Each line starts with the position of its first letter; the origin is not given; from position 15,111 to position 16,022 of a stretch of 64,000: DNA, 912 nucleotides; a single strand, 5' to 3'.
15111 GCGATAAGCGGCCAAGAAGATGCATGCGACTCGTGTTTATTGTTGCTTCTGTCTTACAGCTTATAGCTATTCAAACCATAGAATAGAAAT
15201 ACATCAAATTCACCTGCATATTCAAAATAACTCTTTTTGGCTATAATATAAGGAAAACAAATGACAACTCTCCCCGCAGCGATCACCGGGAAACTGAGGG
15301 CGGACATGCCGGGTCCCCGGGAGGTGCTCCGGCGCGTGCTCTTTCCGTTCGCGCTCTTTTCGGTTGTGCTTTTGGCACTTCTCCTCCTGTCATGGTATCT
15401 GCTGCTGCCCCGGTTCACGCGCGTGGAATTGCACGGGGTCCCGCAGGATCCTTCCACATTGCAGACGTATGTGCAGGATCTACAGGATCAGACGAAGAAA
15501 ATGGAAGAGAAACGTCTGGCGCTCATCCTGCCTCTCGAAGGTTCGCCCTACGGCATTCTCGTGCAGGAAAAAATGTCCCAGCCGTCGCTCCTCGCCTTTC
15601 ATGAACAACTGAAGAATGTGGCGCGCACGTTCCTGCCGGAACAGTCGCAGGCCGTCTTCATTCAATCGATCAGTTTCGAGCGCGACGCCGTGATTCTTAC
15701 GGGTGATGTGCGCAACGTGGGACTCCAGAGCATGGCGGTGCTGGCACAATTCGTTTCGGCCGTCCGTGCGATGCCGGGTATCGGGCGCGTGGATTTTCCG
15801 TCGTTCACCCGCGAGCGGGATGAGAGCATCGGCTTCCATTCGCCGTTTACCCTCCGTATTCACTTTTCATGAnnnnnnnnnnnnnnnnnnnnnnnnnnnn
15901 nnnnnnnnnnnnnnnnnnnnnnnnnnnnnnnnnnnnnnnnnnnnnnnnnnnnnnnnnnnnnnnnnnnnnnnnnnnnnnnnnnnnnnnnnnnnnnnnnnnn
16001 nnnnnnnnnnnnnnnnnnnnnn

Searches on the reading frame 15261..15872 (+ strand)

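Call 19: search_protein_families(library=pfam, proteins=[window:15261-15872:+], max_evalue=0.01)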
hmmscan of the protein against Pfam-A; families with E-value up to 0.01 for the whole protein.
window:15261-15872:+ (203 aa): 1 family
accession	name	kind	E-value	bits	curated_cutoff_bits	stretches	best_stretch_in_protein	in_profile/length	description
PF08403.15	AA_permease_N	-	0.00074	19.4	21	0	100-128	32-60/70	Amino acid permease N-terminal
